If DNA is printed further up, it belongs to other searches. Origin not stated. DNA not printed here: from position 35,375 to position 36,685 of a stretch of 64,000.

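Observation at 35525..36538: Rhodopsin has Thr, not Glu/Asp, at the proton-donor position (D-T-T) and carries a long acidic cytoplasmic tail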

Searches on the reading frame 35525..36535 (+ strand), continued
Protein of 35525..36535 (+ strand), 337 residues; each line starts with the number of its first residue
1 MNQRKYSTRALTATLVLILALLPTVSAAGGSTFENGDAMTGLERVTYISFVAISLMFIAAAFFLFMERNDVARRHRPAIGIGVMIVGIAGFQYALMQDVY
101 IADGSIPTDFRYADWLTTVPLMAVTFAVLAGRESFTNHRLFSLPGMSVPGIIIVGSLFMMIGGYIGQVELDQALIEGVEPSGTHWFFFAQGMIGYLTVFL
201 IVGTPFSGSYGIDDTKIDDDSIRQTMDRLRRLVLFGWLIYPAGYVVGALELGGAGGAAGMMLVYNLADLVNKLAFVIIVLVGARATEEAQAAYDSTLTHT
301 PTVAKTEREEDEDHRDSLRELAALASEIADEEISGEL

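Call 37: search_protein_representatives(protein=window:35525-36535:+)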
Query: 337 residues. Proteins with E-value up to 0.001 (for the whole library): 496; up to 1e-10: 94; up to 1e-30: 5. The best 150 are listed.
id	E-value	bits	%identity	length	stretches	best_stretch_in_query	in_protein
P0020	2.8e-132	457.1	67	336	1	8-332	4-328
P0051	8.0e-85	301.1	99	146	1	192-337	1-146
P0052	6.5e-36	140.4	36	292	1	42-290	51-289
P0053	7.9e-35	136.9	57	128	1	160-273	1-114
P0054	2.7e-31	125.3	78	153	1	74-146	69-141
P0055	2.0e-29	119.1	66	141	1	176-263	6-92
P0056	4.6e-28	114.7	89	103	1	95-156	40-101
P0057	5.2e-25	104.6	66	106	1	226-331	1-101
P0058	3.5e-24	101.9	38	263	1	10-288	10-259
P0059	4.2e-24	101.7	39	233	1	48-289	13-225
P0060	7.1e-24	100.9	36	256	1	39-290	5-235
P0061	1.5e-22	96.6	35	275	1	85-308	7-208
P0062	5.5e-22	94.7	36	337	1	39-289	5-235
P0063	1.0e-21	93.8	33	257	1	40-296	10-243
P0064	2.1e-21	92.8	38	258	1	40-296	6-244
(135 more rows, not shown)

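Call 39: list_cluster_members(proteins=[P0052, P0022, P0020, P0059, P0058])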
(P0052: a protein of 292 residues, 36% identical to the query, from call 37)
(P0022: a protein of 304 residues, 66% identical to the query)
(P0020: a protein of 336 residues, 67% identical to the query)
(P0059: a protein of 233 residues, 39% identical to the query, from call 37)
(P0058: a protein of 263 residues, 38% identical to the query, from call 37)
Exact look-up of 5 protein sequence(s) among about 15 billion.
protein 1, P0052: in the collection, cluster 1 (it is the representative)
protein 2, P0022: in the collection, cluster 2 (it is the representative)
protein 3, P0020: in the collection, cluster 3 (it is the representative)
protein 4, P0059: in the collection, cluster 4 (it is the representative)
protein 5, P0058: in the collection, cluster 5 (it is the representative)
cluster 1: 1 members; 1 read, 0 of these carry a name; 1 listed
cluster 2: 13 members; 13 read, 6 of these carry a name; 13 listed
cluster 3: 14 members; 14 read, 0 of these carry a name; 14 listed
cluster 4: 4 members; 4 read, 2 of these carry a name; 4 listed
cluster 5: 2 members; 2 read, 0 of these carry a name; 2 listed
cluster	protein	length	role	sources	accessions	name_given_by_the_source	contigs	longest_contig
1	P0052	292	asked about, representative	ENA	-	-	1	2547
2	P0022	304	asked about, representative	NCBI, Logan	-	-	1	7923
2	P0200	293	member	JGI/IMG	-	bacteriorhodopsin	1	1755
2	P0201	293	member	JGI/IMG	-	bacteriorhodopsin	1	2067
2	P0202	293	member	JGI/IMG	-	bacteriorhodopsin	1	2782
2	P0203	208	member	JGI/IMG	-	bacteriorhodopsin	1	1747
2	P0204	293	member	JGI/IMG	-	bacteriorhodopsin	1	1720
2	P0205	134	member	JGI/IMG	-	bacteriorhodopsin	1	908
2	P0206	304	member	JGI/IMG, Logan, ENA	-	-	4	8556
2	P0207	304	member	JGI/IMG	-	-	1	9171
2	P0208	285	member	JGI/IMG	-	-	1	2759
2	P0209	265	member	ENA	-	-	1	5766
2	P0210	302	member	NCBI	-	-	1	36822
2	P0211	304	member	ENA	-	-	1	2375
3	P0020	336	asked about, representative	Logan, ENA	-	-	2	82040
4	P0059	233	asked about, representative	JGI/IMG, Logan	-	bacteriorhodopsin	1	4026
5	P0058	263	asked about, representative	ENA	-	-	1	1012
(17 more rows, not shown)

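Call 41: find_related_loci(query=P0052, collection=genome_contigs, flank=3000)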
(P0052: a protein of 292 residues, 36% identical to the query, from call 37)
Query P0052 (292 aa) in genome_contigs; peptide patterns used: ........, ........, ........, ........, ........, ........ (x = any residue, [..] = any of these).
226 stretches matched a pattern; 175 encode a relative of the query (tblastn E <= 1e-3); the best 80 are kept; 80 distinct loci.
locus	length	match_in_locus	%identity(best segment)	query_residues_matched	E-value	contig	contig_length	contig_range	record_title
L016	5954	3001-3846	90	1-290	3e-161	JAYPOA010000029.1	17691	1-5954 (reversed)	MAG: Methanobacteriota archaeon isolate 139573_S174_metabat_bins_2.tsv.119_sub NODE_2766_length_17691_cov_6.085280, whol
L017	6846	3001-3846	90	1-290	3e-160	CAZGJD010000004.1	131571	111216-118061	MAG TPA_asm: uncultured Candidatus Poseidoniales archaeon isolate SRP134809_co1_633 genome assembly, contig: NODE_136_le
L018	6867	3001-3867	81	1-292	7e-160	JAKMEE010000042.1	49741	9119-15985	MAG: Poseidonia sp. isolate MOX_bin38 MunidaNeritic.contigs.fa_k127_88642, whole genome shotgun sequence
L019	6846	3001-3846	89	1-290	5e-160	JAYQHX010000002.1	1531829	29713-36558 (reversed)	MAG: Methanobacteriota archaeon isolate SD4487_NP_metabta_bins_sspec.tsv.006 contig_17376_pilon, whole genome shotgun se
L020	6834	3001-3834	84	1-281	4e-153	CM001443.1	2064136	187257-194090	MAG: uncultured Candidatus Poseidoniales archaeon isolate MG-II chromosome, whole genome shotgun sequence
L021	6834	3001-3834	81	1-281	1e-151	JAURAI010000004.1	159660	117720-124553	MAG: Poseidonia sp. isolate SFB_13D_100_41 k141_1533716_length_159660_cov_20.7836, whole genome shotgun sequence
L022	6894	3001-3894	77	1-292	5e-148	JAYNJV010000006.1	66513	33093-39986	MAG: Candidatus Poseidoniales archaeon isolate 139543_S12_metabat_bins_sens.tsv.041 NODE_187_length_66513_cov_43.547263,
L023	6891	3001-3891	79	1-290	3e-148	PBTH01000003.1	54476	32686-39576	MAG: Methanobacteriota archaeon isolate NP65 2088, whole genome shotgun sequence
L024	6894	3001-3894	77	1-292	2e-147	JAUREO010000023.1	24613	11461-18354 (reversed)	MAG: Poseidonia sp. isolate SFB_3D_100_4 NODE_23_length_24613_cov_3.768993, whole genome shotgun sequence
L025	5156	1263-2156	77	1-292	6e-148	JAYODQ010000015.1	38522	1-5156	MAG: Candidatus Poseidoniales archaeon isolate 139553_S155_concoct_bins.tsv.217 NODE_1360_length_38522_cov_19.641979, wh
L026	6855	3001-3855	81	1-281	1e-147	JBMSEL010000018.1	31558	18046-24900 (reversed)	MAG: Poseidonia sp. isolate CJ_V4_S10_100percent_par_metabat.106 NODE_840_length_31558_cov_13.871250, whole genome shotg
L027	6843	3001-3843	80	1-292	6e-147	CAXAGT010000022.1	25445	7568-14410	MAG TPA_asm: uncultured Candidatus Poseidoniales archaeon isolate ERR3525235_binner12_Refined_63 genome assembly, contig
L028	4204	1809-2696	80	1-290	3e-150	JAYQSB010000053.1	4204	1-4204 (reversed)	MAG: Candidatus Poseidoniales archaeon isolate SD3109_S39.concoct.084 NODE_9007_length_4204_cov_8.10153, whole genome sh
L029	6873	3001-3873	78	1-292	9e-147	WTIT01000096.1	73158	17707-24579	MAG: Methanobacteriota archaeon isolate PL36325bin_14 NODE_45_length_73158_cov_16.973749, whole genome shotgun sequence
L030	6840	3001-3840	77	1-290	3e-146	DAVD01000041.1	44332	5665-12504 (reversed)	MAG TPA_asm: Candidatus Poseidonia alphae isolate UBA255 UBA255_contig_20231, whole genome shotgun sequence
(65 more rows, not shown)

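Call 51: find_encoding_contigs(protein=P0019, flank=6000, max_places=3)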
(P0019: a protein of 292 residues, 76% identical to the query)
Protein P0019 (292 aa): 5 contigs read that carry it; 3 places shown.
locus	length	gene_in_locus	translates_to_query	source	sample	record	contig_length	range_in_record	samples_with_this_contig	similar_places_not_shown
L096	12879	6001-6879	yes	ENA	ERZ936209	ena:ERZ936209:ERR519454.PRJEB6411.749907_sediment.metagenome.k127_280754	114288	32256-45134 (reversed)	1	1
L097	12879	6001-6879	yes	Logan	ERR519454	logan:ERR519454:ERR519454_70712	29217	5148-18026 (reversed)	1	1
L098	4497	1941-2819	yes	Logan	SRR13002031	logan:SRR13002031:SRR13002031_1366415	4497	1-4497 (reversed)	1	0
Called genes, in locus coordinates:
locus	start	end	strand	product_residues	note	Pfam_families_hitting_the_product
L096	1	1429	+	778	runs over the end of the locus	PF01663:Phosphodiest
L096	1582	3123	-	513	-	PF02696:SelO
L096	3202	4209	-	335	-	PF02678:Pirin, PF05726:Pirin_C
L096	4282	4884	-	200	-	-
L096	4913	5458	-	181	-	PF07700:HNOB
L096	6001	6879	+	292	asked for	PF01036:Bac_rhodopsin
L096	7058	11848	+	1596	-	PF01344:Kelch_1 (faint), PF24981:Beta-prop_ATRN-LZTR1, PF13415:Beta-prop_FBX42, PF13964:Beta-prop_Calicin, PF24681:Kelch_KLHDC2_KLHL20_DRC7 (weak), PF24981:Beta-prop_ATRN-LZTR1 (weak), PF13964:Beta-prop_Calicin (weak), PF07705:CARDB, +3 more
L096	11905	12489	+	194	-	PF09999:DUF2240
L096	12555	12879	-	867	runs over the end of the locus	PF03176:MMPL, PF00873:ACR_tran (weak), PF03176:MMPL, PF02460:Patched, PF12349:Sterol-sensing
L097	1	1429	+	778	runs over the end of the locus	PF01663:Phosphodiest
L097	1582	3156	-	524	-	PF02696:SelO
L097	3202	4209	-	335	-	PF02678:Pirin, PF05726:Pirin_C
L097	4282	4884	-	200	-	-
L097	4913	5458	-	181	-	PF07700:HNOB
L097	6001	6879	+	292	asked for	PF01036:Bac_rhodopsin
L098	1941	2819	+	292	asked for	PF01036:Bac_rhodopsin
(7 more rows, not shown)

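Call 54: find_encoding_contigs(protein=P0025, flank=3000, max_places=3)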
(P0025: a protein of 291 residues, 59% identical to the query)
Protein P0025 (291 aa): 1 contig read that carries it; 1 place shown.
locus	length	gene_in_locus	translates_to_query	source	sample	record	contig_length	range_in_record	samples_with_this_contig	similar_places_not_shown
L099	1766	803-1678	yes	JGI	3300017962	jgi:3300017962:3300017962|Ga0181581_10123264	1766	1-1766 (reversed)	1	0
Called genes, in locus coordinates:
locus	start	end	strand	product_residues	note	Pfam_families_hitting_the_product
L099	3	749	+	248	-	?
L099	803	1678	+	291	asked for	PF01036:Bac_rhodopsin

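Call 59: find_homologous_proteins(query=L014:3722-4333:-, max_evalue=0.01)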
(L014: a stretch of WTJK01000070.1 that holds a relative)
Query L014:3722-4333:- (203 aa): 51 proteins with E <= 0.01 among 399 candidates.
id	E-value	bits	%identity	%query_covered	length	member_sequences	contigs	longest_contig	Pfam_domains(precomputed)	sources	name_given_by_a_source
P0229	9.8e-110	382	98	98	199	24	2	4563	-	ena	-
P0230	2.6e-94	332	85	94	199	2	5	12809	-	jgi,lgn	-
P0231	1.5e-93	329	85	97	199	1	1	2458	-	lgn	-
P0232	2.1e-93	329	84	97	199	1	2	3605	-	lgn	-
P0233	6.7e-93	327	84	97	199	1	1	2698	-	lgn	-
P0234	1.5e-92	326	86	98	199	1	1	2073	-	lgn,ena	-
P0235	4.0e-92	325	86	98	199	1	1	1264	-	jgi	jgi:hypothetical protein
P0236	9.0e-92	324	85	98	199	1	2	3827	-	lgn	-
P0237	1.3e-91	323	85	98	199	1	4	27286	-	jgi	jgi:hypothetical protein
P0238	3.9e-91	321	84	98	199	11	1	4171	-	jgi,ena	-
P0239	3.8e-90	318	84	98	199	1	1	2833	-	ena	-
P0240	1.0e-89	317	83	98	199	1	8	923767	-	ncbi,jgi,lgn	jgi:hypothetical protein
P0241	5.6e-82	292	75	100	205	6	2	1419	-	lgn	-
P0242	8.9e-82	291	75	100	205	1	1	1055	-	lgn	-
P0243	8.5e-81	288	78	97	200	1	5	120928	-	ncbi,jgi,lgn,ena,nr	ncbi:MAG: hypothetical protein DWC07_06565 [Candidatus Poseidoniales archaeon]|nr:MAG: hypothetical 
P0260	4.1e-66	240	62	99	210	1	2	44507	-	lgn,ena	-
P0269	4.5e-52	194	55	98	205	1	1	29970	-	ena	-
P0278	3.1e-42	162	48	89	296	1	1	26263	-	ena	-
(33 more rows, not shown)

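Call 60: find_encoding_contigs(protein=P0260, flank=4000, max_places=1)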
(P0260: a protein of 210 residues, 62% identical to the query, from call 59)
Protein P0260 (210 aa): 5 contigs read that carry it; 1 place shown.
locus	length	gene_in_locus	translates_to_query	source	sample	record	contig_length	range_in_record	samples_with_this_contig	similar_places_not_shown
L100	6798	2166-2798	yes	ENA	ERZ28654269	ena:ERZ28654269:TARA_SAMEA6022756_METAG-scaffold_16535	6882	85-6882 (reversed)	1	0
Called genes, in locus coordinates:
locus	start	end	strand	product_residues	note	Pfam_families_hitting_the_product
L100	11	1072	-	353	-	PF02678:Pirin, PF05726:Pirin_C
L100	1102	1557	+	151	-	PF01590:GAF, PF13185:GAF_2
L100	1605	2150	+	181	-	PF07700:HNOB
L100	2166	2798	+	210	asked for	-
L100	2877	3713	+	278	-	PF18911:PKD_4, PF00801:PKD (weak)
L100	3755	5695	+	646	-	PF01391:Collagen, PF23657:DUF7151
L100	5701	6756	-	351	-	-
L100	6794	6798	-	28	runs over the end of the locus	?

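Call 61: find_encoding_contigs(protein=P0269, flank=4000, max_places=1)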
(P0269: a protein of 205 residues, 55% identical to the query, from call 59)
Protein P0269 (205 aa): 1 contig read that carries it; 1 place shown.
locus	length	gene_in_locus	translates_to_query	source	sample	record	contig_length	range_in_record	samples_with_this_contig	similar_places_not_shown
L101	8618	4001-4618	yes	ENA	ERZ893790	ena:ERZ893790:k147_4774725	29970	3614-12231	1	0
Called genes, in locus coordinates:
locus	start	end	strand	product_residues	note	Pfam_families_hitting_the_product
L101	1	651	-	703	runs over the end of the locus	PF00270:DEAD (weak), PF04851:ResIII (weak), PF06733:DEAD_2, PF13307:Helicase_C_2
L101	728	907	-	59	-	-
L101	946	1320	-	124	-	PF01402:RHH_1 (weak)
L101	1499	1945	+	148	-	-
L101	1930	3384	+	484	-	PF02812:ELFV_dehydrog_N, PF00208:ELFV_dehydrog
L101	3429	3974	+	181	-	PF07700:HNOB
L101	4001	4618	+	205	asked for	-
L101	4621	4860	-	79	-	-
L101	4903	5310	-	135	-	PF00364:Biotin_lipoyl, PF25917:BSH_RND, PF25973:BSH_CzcB (faint)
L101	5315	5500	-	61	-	-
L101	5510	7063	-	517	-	PF01039:Carboxyl_trans, PF03255:ACCA (weak)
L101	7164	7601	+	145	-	PF02310:B12-binding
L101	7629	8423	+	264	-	PF03308:MeaB, PF02492:cobW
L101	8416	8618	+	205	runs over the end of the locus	-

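Call 62: find_encoding_contigs(protein=P0278, flank=4000, max_places=1)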
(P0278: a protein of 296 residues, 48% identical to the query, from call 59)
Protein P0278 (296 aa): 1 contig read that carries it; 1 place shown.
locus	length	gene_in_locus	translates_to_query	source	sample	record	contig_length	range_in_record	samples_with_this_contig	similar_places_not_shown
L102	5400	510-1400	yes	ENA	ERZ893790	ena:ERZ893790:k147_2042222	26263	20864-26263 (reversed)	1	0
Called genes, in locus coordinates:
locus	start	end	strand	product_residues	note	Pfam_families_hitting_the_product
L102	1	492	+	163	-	?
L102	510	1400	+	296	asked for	-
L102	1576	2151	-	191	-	PF28474:DUF8412, PF13376:OmdA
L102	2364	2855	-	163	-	-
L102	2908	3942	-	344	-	PF01207:Dus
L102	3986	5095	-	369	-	PF01022:HTH_5 (faint)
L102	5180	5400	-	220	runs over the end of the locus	PF12840:HTH_20 (faint), PF09339:HTH_IclR (faint), PF12802:MarR_2 (faint), PF13412:HTH_24 (faint), PF24266:HTH_HVO_0163_N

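Call 65: predict_structure(alignment_id=A5)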
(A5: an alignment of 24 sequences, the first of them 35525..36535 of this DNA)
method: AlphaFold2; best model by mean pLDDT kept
length: 337 residues; sequences in the alignment: 24
mean_pLDDT: 81.9   pTM: 0.75
mean pLDDT of the five models: 81.9, 81.5, 81.1, 79.9, 79.4
residues with pLDDT >= 90: 173; 70-90: 87; 50-70: 40; < 50: 37
segments of 3 or more residues with pLDDT < 50: 1-6, 21-28, 299-314, 331-337
pLDDT, mean of each block of 10 residues (from residue 1): 50 71 47 88 93 97 95 95 98 95 93 95 92 77 68 87 94 90 92 87 76 89 95 92 90 80 95 97 91 67 40 55 61 43
secondary structure, 60 per line:
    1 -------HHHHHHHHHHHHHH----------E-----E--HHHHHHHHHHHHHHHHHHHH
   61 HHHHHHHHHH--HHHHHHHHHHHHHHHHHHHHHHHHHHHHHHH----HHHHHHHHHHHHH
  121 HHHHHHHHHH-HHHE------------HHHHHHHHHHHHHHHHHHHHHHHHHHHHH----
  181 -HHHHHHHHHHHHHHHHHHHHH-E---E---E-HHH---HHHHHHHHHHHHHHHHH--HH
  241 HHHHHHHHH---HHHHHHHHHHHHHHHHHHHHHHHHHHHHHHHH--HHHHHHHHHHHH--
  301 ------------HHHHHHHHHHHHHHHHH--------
elements in order: H8-21 H41-70 H73-103 H108-130 H148-176 H182-202 H220-236 H239-249 H253-284 H287-298 H313-329
